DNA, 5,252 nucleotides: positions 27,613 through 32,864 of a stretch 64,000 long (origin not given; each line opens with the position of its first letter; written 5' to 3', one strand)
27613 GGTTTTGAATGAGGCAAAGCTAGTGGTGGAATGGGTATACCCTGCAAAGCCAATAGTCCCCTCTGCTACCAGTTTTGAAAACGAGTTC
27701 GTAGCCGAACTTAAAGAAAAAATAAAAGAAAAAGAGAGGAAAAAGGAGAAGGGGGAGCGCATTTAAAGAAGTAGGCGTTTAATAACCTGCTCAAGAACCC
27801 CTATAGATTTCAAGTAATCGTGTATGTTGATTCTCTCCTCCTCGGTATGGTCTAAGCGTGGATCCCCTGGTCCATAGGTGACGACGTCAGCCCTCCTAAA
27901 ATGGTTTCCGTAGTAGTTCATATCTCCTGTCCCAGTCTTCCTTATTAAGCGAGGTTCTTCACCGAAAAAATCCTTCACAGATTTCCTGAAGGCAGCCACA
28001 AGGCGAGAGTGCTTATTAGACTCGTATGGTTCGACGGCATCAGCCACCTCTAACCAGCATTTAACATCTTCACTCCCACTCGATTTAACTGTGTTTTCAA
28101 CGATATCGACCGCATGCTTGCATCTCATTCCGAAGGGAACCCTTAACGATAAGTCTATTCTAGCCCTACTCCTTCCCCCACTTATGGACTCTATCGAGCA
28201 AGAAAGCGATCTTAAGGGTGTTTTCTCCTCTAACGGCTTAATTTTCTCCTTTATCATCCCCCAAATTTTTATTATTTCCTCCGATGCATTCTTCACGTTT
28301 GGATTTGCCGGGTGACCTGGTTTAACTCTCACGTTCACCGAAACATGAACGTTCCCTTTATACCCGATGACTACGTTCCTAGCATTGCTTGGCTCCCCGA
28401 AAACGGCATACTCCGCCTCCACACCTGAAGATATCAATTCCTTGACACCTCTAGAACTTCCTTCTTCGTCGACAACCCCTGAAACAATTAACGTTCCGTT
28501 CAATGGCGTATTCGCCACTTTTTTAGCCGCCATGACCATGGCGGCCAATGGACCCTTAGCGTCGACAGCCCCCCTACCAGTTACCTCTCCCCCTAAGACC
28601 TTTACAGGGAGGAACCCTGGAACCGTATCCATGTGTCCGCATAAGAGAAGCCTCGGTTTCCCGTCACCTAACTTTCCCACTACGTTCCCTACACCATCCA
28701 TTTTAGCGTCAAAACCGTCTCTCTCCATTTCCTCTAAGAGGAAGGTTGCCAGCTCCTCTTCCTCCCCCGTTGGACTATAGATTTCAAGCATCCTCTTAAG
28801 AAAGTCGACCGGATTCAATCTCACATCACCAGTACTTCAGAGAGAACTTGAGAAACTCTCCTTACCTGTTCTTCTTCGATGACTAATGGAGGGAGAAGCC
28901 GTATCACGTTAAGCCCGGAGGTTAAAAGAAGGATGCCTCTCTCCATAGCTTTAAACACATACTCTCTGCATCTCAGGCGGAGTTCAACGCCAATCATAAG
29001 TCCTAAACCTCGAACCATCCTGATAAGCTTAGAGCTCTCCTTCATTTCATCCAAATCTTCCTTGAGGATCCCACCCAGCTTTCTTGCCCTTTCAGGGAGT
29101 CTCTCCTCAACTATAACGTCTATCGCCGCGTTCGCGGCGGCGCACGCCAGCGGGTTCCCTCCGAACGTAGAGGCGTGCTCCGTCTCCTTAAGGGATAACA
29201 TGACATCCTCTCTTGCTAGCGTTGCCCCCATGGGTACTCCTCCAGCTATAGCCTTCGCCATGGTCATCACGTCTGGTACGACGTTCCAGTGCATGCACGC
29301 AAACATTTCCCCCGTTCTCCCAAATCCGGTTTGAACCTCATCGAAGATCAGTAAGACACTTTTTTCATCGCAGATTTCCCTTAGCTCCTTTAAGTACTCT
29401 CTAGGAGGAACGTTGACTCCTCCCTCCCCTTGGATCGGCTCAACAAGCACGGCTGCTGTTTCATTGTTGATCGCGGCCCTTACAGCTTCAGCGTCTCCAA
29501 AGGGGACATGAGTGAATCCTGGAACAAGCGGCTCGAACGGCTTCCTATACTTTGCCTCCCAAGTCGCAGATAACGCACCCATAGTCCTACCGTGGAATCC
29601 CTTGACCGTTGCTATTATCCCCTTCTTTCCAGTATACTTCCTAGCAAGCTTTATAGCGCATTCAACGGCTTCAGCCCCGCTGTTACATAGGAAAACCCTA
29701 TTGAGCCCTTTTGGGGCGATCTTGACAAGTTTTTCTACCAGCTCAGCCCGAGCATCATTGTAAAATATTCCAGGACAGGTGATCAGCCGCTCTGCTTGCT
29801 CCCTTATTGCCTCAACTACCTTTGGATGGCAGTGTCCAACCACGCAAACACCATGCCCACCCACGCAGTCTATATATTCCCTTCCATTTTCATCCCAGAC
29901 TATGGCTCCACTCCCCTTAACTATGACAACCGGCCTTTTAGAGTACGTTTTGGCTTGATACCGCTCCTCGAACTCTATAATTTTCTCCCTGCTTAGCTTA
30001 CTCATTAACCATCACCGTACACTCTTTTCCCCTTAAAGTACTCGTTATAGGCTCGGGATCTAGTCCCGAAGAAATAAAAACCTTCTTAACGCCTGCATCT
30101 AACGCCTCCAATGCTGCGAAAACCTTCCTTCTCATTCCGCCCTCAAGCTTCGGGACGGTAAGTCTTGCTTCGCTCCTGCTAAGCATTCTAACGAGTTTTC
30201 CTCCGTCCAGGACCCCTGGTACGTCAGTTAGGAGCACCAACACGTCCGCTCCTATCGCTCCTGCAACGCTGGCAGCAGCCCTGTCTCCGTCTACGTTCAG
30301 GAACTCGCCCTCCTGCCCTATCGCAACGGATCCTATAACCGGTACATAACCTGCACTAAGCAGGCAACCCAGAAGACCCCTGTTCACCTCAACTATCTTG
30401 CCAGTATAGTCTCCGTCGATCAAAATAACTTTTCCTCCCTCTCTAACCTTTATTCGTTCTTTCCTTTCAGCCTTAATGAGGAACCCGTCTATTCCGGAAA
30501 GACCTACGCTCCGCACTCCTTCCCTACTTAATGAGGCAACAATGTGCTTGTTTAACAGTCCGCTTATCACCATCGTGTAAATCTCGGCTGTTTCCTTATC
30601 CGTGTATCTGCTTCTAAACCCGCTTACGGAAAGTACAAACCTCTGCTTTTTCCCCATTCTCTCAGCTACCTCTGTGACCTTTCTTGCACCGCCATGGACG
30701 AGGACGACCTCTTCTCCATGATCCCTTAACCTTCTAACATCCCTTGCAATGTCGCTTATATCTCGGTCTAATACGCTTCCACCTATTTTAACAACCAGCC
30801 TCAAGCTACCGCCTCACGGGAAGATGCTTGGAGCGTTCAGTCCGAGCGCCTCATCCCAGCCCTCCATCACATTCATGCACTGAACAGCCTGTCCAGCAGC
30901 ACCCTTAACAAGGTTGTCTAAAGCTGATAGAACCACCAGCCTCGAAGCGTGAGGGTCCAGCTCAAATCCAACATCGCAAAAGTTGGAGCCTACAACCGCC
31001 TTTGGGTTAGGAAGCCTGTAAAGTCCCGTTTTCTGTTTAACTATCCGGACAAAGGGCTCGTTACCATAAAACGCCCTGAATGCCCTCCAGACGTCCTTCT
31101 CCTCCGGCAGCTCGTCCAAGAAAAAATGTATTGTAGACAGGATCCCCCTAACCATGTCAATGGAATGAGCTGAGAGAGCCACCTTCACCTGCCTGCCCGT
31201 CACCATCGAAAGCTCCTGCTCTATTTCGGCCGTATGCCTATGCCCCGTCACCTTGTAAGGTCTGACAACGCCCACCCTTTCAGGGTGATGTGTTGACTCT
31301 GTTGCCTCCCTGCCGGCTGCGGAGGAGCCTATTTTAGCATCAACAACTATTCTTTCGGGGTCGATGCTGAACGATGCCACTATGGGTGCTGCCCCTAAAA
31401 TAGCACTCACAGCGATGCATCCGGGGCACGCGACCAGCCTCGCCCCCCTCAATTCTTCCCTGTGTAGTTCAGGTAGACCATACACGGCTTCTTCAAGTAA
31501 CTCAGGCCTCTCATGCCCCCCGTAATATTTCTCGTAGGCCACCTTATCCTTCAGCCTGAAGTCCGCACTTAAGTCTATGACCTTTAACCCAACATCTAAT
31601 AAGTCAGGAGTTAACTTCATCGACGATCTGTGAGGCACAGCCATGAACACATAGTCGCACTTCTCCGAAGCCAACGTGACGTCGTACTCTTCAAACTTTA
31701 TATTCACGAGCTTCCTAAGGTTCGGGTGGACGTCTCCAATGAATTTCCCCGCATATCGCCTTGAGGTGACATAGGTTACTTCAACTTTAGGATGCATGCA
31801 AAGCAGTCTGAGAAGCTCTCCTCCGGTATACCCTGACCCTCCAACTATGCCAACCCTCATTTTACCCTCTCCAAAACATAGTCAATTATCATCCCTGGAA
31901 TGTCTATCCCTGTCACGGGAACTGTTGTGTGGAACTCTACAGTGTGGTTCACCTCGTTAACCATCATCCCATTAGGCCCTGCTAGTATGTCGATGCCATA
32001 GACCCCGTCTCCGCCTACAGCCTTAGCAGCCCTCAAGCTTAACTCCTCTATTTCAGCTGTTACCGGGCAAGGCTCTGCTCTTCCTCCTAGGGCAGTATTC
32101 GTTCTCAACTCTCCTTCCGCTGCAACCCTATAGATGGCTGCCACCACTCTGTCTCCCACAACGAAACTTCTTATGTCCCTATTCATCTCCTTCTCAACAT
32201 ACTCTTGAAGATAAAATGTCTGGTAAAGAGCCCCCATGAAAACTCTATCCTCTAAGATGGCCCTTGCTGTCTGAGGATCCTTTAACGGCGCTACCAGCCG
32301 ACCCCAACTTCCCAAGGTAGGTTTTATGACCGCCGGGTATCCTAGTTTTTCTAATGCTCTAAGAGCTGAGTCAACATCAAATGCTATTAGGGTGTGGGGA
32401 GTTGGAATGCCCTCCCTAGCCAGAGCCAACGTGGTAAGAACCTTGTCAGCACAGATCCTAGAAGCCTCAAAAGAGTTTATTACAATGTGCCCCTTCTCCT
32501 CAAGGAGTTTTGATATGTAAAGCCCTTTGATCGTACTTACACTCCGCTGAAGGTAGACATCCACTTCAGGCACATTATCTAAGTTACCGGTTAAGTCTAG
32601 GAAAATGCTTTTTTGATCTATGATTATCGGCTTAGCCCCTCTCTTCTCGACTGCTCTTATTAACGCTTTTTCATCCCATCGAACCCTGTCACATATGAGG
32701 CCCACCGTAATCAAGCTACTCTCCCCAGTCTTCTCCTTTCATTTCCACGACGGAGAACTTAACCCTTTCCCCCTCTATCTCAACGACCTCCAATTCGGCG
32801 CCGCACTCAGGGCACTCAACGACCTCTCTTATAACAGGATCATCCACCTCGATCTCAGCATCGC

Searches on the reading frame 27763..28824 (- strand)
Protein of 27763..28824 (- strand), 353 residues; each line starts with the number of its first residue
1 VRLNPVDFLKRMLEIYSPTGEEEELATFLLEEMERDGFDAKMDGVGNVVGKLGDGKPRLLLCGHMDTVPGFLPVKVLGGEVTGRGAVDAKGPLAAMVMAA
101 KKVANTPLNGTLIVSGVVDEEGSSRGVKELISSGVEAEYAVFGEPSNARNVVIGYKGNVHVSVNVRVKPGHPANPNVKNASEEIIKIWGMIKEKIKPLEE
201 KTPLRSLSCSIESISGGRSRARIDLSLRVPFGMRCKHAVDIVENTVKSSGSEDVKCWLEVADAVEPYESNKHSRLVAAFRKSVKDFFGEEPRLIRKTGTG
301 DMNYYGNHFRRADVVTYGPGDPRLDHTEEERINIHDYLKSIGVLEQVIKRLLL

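Call 8: search_protein_families(library=pfam, proteins=[window:27763-28824:-], max_evalue=0.00001)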
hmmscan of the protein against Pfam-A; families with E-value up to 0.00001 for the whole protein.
window:27763-28824:- (353 aa): 1 family
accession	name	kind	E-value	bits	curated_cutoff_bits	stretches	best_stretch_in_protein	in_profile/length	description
PF01546.33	Peptidase_M20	-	7.4e-29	101.6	24.6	1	60-349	1-205/206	Peptidase family M20/M25/M40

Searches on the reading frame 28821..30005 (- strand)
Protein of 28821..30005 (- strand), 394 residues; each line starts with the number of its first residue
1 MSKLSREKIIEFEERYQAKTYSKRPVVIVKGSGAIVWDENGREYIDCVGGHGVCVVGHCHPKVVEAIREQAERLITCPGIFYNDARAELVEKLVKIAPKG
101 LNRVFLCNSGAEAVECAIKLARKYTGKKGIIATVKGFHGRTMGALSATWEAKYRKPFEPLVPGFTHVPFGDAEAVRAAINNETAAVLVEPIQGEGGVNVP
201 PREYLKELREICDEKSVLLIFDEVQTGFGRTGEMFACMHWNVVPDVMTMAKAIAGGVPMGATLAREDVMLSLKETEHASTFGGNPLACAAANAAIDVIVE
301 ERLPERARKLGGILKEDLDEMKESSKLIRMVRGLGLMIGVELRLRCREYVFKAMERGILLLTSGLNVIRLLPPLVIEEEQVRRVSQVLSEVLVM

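Call 8: search_protein_families(library=pfam, proteins=[window:28821-30005:-], max_evalue=0.00001)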
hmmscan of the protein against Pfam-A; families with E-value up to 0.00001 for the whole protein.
window:28821-30005:- (394 aa): 2 families
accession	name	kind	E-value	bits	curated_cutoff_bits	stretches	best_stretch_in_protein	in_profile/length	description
PF00202.27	Aminotran_3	-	1.2e-130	436.3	30.5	1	17-392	2-403/403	Aminotransferase class-III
PF00155.27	Aminotran_1_2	-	4.4e-06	26.6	19.7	1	171-311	129-280/361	Aminotransferase class I and II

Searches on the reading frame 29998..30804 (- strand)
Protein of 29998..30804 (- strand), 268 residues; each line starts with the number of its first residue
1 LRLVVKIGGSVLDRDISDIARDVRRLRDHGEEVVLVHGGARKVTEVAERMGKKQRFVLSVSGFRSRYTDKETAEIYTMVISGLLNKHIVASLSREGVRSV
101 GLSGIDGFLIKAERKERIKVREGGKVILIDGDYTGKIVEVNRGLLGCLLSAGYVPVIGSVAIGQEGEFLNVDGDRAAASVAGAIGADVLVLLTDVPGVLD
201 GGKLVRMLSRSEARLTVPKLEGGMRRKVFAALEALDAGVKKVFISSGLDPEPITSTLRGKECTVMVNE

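Call 8: search_protein_families(library=pfam, proteins=[window:29998-30804:-], max_evalue=0.00001)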
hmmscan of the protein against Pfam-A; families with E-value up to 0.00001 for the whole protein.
window:29998-30804:- (268 aa): 1 family
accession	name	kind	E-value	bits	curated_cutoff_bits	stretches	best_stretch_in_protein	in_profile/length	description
PF00696.33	AA_kinase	-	7.8e-44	150.6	24.9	1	1-244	1-232/234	Amino acid kinase family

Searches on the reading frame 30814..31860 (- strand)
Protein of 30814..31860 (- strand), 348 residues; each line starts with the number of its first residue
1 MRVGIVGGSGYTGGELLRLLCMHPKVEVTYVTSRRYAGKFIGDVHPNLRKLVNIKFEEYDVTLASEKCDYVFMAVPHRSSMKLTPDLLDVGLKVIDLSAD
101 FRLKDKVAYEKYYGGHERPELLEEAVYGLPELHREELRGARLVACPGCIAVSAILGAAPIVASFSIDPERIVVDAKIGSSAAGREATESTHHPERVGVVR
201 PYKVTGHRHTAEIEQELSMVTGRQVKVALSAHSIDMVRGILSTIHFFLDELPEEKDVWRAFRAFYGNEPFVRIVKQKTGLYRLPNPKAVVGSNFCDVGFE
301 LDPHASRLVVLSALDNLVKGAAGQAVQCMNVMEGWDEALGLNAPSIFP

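Call 8: search_protein_families(library=pfam, proteins=[window:30814-31860:-], max_evalue=0.00001)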
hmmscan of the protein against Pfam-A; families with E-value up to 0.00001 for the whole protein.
window:30814-31860:- (348 aa): 3 families
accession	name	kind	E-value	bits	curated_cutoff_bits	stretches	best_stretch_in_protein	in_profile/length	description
PF22698.1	Semialdhyde_dhC_1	-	2.6e-50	170.9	27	1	148-316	1-165/165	Semialdehyde dehydrogenase, dimerisation domain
PF01118.30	Semialdhyde_dh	-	9.1e-35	120.1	26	1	2-139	1-120/121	Semialdehyde dehydrogenase, NAD binding domain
PF02774.23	Semialdhyde_dhC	-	5.7e-23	82.5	26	1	158-319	2-184/184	Semialdehyde dehydrogenase, dimerisation domain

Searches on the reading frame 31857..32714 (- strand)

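Call 8: search_protein_families(library=pfam, proteins=[window:31857-32714:-], max_evalue=0.00001)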
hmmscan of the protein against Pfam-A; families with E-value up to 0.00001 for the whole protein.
window:31857-32714:- (285 aa): 4 families
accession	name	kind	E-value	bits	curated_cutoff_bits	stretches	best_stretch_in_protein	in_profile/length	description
PF08443.16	RimK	-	1.1e-35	123.4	21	1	89-280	2-188/188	RimK-like ATP-grasp domain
PF22626.3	LysX_preATP_grasp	-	1e-15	58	27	1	4-85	1-82/84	LysX preATP-grasp domain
PF02955.21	GSH-S_ATP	-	5.8e-13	49.1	23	1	105-256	12-160/175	Prokaryotic glutathione synthetase, ATP-grasp domain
PF02222.28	ATP-grasp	-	3.8e-06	27.1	27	1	97-256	2-160/179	ATP-grasp domain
